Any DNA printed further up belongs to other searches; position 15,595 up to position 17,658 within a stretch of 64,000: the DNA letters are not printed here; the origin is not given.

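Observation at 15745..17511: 588-aa orphan: HD-like scaffold with all metal ligands replaced, fused to a PD-(D/E)xK motif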

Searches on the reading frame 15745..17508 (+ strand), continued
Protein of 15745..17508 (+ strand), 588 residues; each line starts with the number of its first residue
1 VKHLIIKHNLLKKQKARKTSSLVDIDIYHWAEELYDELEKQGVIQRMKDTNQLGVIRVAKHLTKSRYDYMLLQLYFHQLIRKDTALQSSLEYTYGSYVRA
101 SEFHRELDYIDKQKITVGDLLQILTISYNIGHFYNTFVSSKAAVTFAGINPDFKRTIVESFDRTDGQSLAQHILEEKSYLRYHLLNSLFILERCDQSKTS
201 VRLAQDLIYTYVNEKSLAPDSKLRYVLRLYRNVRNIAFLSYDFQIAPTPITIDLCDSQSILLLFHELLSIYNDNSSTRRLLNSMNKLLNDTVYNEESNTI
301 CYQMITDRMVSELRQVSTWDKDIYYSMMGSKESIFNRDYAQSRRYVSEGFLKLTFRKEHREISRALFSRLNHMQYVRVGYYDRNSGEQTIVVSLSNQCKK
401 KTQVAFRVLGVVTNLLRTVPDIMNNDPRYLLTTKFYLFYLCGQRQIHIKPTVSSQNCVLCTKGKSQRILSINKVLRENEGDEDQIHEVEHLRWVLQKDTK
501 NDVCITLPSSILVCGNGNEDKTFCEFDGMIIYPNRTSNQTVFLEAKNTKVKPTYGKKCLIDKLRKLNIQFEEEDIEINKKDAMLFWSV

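Call 64: search_solved_structures(query=A6, max_evalue=10, show_alignments=5)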
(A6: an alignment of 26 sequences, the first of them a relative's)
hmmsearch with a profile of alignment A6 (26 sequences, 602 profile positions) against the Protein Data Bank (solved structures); distinct sequences matched with E-value up to 10: 27.
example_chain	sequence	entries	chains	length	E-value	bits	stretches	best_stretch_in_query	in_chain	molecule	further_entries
9mr6_A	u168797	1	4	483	3e-06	29.3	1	29-89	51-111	HD domain-containing protein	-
2q14_A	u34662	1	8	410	0.0048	18.7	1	28-118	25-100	Phosphohydrolase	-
5yhw_A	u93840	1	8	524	0.021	16.6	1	38-85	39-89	Deoxynucleoside triphosphate triphosphohydrolase SAMHD1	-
5ao1_A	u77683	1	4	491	0.049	15.4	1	38-65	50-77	DEOXYNUCLEOSIDE TRIPHOSPHATE TRIPHOSPHOHYDROLASE SAMHD1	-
4zwe_A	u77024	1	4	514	0.056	15.2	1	38-65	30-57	Deoxynucleoside triphosphate triphosphohydrolase SAMHD1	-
4tnp_A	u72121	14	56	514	0.056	15.2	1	38-65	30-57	Deoxynucleoside triphosphate triphosphohydrolase SAMHD1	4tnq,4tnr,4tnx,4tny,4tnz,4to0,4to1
4zwg_A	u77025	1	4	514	0.056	15.2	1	38-65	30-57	Deoxynucleoside triphosphate triphosphohydrolase SAMHD1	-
8gb1_A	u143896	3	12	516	0.058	15.1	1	38-65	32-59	Deoxynucleoside triphosphate triphosphohydrolase SAMHD1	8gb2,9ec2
4q7h_A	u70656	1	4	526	0.058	15.1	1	38-65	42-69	Deoxynucleoside triphosphate triphosphohydrolase SAMHD1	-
7ltt_A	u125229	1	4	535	0.058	15.1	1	38-65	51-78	Deoxynucleoside triphosphate triphosphohydrolase SAMHD1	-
4bzb_A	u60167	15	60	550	0.059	15.1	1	38-65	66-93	DEOXYNUCLEOSIDE TRIPHOSPHATE TRIPHOSPHOHYDROLASE SAMHD1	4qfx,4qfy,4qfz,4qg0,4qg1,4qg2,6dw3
6xu1_A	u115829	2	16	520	0.059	15.1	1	38-65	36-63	Deoxynucleoside triphosphate triphosphohydrolase SAMHD1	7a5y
6txc_A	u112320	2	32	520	0.059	15.1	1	38-65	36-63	Deoxynucleoside triphosphate triphosphohydrolase SAMHD1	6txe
3u1n_A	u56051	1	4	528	0.059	15.1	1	38-65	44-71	SAM domain and HD domain-containing protein 1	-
6tx0_A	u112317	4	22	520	0.059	15.1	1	38-65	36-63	Deoxynucleoside triphosphate triphosphohydrolase SAMHD1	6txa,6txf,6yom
6u6x_A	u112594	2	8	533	0.059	15.1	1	38-65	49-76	Deoxynucleoside triphosphate triphosphohydrolase SAMHD1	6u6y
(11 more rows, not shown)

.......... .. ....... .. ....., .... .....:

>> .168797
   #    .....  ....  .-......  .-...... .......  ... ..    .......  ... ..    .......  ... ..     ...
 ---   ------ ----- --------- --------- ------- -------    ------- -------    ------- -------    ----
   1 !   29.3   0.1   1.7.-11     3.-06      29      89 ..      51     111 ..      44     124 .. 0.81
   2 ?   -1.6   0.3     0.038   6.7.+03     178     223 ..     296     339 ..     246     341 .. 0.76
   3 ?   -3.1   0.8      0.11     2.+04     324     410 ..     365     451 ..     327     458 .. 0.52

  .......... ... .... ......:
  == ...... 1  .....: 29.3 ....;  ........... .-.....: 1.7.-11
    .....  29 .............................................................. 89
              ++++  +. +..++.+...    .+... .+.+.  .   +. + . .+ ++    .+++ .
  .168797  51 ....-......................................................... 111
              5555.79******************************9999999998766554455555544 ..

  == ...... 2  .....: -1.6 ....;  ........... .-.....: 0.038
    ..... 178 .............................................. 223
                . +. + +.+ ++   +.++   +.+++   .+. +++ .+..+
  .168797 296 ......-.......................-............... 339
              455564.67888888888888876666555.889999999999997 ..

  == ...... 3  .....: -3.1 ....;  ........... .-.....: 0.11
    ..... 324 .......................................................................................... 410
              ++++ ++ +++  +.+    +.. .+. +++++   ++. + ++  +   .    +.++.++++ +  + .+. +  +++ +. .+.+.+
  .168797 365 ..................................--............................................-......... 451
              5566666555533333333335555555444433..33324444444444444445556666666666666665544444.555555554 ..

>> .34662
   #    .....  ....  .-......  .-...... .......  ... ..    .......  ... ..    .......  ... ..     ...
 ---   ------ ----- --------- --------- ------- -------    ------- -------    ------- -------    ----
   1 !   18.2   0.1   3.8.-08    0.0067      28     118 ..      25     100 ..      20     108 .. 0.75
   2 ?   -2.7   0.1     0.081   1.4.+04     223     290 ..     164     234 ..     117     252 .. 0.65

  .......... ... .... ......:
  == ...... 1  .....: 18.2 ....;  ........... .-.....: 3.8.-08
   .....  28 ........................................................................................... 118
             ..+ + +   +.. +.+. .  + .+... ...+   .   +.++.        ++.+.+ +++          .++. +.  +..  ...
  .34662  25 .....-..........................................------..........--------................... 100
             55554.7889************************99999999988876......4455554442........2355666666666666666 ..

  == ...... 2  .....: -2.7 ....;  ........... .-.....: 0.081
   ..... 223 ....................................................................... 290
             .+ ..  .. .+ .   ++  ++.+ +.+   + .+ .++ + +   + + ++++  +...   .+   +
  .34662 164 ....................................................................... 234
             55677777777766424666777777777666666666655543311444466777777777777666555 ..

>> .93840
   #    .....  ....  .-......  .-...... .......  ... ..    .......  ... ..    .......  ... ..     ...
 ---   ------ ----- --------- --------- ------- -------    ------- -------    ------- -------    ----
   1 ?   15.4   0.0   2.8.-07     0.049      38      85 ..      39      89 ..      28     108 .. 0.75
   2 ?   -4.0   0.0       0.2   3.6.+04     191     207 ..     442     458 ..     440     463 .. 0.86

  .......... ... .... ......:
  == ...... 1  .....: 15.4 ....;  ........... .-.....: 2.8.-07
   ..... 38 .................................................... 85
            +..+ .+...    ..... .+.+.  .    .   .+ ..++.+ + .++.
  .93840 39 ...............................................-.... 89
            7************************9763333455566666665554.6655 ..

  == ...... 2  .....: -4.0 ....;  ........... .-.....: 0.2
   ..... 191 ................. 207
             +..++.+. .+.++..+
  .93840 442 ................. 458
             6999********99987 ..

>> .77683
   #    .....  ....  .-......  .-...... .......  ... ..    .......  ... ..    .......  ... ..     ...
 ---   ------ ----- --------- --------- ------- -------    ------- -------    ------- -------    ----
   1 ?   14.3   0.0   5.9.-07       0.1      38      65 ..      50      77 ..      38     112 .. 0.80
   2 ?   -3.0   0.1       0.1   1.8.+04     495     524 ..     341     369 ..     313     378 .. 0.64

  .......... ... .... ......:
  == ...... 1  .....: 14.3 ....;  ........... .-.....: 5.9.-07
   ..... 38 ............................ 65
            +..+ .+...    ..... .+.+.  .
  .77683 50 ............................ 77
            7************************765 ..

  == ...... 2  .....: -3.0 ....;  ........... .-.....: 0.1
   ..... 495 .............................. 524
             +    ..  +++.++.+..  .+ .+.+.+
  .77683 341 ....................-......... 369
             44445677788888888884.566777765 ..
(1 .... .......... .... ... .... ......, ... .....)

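Call 70: search_protein_families(library=pfam, proteins=[L023:3450-4481:+, L023:4447-9147:+, L006:2844-3857:+, L006:3857-7855:+, L002:3758-7879:+, L002:2509-2736:+], max_evalue=0.01)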
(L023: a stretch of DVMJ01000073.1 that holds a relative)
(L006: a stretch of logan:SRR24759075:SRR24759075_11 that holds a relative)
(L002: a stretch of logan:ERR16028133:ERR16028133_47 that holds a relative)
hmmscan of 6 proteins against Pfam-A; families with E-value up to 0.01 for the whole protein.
L023:3450-4481:+ (344 aa): 0 families

L023:4447-9147:+ (1567 aa): 5 families
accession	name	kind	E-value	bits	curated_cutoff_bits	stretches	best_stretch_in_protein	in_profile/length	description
PF07669.17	Eco57I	-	2e-25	90.3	25.3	1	963-1108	1-171/171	Eco57I restriction-modification methylase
PF04851.21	ResIII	-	3.2e-16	60.1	22.5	1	159-342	2-163/164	Type III restriction enzyme, res subunit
PF00176.29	SNF2-rel_dom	-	0.00072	19.2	24.9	1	187-342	25-164/290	SNF2-related domain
PF00270.35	DEAD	-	0.0016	18.6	26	1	165-342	4-161/167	DEAD/DEAH box helicase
PF18766.7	SWI2_SNF2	-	0.0035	17.5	26.7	1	165-344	2-158/221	SWI2/SNF2 ATPase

L006:2844-3857:+ (337 aa): 0 families

L006:3857-7855:+ (1332 aa): 5 families
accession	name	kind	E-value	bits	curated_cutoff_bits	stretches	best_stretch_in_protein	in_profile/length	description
PF07669.17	Eco57I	-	3.2e-35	122.2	25.3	1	941-1087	1-171/171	Eco57I restriction-modification methylase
PF04851.21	ResIII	-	3.6e-13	50.2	22.5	1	155-324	3-163/164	Type III restriction enzyme, res subunit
PF10544.15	T5orf172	-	0.00016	22.6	20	1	14-136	3-100/101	T5orf172 domain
PF00270.35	DEAD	-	0.0028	17.9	26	1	160-324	4-161/167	DEAD/DEAH box helicase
PF00176.29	SNF2-rel_dom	-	0.0029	17.2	24.9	1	183-323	26-163/290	SNF2-related domain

L002:3758-7879:+ (1373 aa): 4 families
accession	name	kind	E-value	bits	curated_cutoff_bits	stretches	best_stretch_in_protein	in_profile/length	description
PF07669.17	Eco57I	-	4.8e-20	72.8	25.3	1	955-1110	1-171/171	Eco57I restriction-modification methylase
PF04851.21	ResIII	-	1.9e-16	60.9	22.5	1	151-334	2-163/164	Type III restriction enzyme, res subunit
PF00176.29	SNF2-rel_dom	-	0.00035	20.2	24.9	1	179-334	25-164/290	SNF2-related domain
PF00270.35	DEAD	-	0.00076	19.7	26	1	157-334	4-161/167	DEAD/DEAH box helicase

L002:2509-2736:+ (75 aa): 3 families
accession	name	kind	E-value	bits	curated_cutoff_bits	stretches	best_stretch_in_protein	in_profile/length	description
PF01381.28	HTH_3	-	3.7e-07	30.5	23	1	7-49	1-43/55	Helix-turn-helix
PF13560.12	HTH_31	-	1.5e-05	25.6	27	1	4-47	3-47/64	Helix-turn-helix domain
PF15731.11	MqsA_antitoxin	-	0.0034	17.9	30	1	5-51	72-118/131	Antitoxin component of bacterial toxin-antitoxin system, MqsA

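Call 71: search_protein_families(library=padloc, proteins=[L023:3450-4481:+, L023:4447-9147:+, L006:2844-3857:+, L006:3857-7855:+], max_evalue=0.001)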
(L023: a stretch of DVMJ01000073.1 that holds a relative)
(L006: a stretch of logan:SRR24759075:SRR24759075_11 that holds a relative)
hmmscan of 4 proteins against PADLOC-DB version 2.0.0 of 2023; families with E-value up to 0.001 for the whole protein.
L023:3450-4481:+ (344 aa): 1 family
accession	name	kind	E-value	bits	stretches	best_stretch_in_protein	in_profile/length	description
PDLC03390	MTase_II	-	3.2e-121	402.3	1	9-327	3-316/327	Type II methyltransferase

L023:4447-9147:+ (1567 aa): 2 families
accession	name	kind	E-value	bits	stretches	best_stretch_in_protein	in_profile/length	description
PDLC03626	REase_MTase_IIG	-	4.1e-42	142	3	1020-1367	1004-1359/1359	Type IIG restriction enzyme-methyltransferase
PDLC03375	MTase_II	-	4.6e-32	109.7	1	1026-1367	9-348/348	Type II methyltransferase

L006:2844-3857:+ (337 aa): 1 family
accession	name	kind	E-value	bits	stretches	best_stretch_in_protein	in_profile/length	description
PDLC03390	MTase_II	-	5e-119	395.1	1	25-333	3-323/327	Type II methyltransferase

L006:3857-7855:+ (1332 aa): 2 families
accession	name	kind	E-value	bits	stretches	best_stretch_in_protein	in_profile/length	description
PDLC03626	REase_MTase_IIG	-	9e-65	217.1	3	1000-1311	1005-1344/1359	Type IIG restriction enzyme-methyltransferase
PDLC03375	MTase_II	-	9.4e-62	207.3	1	1005-1312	9-334/348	Type II methyltransferase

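Call 72: search_dna_similar(query=window:15745-17508:+, collection=plasmids, mode=protein, max_evalue=0.00001, max_rows=20)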
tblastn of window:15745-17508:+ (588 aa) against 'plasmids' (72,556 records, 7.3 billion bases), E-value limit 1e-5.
No match.

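Call 73: search_dna_similar(query=window:15745-17508:+, collection=phages, mode=protein, max_evalue=0.00001, max_rows=20)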
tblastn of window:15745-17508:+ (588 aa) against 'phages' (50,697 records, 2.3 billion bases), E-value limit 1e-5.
No match.

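Call 74: find_related_loci(query=A1, collection=viral_contigs, flank=10000)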
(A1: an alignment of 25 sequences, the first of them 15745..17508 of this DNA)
Query A1 (588 aa) in viral_contigs; peptide patterns used: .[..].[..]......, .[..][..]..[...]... (x = any residue, [..] = any of these).
164 stretches matched a pattern; 4 encode a relative of the query (tblastn E <= 1e-3); 4 distinct loci.
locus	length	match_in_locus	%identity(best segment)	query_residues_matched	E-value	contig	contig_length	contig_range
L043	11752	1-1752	49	4-588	0e+0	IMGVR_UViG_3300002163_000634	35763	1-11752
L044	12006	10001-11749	50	6-588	0e+0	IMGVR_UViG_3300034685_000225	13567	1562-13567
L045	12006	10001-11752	50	5-588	1e-177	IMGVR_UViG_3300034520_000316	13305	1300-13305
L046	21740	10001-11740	47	5-584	9e-172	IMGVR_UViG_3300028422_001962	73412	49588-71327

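Call 75: find_related_loci(query=L023:3450-4481:+, collection=metagenome_contigs, flank=10000)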
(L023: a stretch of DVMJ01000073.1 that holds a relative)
Query L023:3450-4481:+ (344 aa) in metagenome_contigs; peptide patterns used: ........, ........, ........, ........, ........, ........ (x = any residue, [..] = any of these).
600 stretches matched a pattern (row limit reached: there are more); 349 encode a relative of the query (tblastn E <= 1e-3); the best 80 are kept; 80 distinct loci.
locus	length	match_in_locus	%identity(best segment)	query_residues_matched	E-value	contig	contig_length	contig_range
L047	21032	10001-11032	94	1-344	0e+0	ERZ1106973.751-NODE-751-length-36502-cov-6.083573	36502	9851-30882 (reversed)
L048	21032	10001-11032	93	1-344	0e+0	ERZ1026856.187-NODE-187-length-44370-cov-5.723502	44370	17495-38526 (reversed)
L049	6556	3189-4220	92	1-344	0e+0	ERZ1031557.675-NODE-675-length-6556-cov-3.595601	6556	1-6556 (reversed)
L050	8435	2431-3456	80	1-344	0e+0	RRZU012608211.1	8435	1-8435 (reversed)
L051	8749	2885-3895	76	4-344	0e+0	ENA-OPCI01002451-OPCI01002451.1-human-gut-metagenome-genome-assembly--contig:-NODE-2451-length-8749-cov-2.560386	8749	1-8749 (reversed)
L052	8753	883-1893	76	4-344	0e+0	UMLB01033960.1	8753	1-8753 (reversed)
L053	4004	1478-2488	74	4-344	0e+0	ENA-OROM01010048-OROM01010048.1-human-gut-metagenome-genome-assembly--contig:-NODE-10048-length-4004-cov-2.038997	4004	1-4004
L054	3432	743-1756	76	3-344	0e+0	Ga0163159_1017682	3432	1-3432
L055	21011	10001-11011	75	4-344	2e-178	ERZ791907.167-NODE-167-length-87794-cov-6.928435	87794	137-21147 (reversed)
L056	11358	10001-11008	75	4-344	6e-175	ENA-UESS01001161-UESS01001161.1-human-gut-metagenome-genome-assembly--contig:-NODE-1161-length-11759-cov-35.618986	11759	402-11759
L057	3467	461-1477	76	2-344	0e+0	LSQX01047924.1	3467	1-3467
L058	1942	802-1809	75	4-344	0e+0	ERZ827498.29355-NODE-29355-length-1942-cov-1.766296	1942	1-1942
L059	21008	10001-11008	75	4-344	6e-175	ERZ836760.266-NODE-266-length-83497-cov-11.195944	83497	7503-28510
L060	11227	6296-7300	72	4-344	5e-175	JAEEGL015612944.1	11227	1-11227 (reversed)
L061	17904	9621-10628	75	4-344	8e-175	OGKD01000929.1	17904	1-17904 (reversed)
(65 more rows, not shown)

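Call 77: find_encoding_contigs(protein=P0006, flank=7000, max_places=1)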
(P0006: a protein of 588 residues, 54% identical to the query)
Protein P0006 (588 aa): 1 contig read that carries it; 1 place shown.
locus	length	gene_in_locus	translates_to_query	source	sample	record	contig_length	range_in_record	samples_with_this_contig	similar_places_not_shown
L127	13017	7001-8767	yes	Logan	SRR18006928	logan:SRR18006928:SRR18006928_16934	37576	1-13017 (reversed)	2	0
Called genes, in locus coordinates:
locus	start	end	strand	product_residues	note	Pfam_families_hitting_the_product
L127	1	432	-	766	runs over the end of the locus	PF22763:NrS1-1_pol-like_HBD, PF08706:D5_N (weak), PF19263:DUF5906, PF03288:Pox_D5 (faint)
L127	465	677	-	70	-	-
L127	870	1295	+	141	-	PF12844:HTH_19, PF13560:HTH_31, PF01381:HTH_3, PF13443:HTH_26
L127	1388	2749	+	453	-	PF14659:Phage_int_SAM_3, PF00589:Phage_integrase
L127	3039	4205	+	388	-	PF07508:Recombinase, PF13408:Zn_ribbon_recom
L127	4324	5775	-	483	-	-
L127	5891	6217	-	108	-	-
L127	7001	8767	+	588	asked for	-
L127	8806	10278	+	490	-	-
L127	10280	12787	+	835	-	-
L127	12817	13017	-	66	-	?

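Call 78: find_encoding_contigs(protein=P0010, flank=7000, max_places=2)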
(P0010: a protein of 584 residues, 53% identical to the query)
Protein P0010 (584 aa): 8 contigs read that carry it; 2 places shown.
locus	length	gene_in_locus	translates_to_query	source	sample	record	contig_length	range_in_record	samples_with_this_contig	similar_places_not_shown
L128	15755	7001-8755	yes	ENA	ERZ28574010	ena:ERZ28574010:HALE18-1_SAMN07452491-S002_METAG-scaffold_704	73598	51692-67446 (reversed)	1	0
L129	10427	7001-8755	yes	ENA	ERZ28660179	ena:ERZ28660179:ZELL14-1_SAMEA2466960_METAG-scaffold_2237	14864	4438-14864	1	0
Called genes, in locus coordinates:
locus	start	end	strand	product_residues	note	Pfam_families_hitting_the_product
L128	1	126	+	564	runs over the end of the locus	PF13476:AAA_23 (weak), PF10088:DUF2326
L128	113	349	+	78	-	PF13443:HTH_26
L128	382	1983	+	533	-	PF12161:HsdM_N, PF02384:N6_Mtase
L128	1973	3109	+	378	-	PF01420:Methylase_S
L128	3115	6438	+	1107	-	PF04313:HSDR_N, PF04851:ResIII, PF18766:SWI2_SNF2, PF22679:T1R_D3-like, PF11867:T1RH-like_C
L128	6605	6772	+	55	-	-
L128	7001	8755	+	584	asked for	-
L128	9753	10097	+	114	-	PF18899:DUF5655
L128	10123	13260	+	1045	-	PF09565:RE_NgoFVII, PF13091:PLDc_2, PF00270:DEAD, PF04851:ResIII, PF18766:SWI2_SNF2 (weak), PF00271:Helicase_C, PF11907:DUF3427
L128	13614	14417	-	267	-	PF09818:ABC_ATPase (faint), PF00005:ABC_tran, PF02463:SMC_N (faint), PF13304:AAA_21 (faint)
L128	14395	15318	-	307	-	PF02653:BPD_transp_2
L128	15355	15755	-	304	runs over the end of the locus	PF04392:ABC_sub_bind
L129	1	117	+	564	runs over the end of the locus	PF13476:AAA_23 (weak), PF10088:DUF2326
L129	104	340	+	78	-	PF13443:HTH_26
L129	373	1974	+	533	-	PF12161:HsdM_N, PF02384:N6_Mtase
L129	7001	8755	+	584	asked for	-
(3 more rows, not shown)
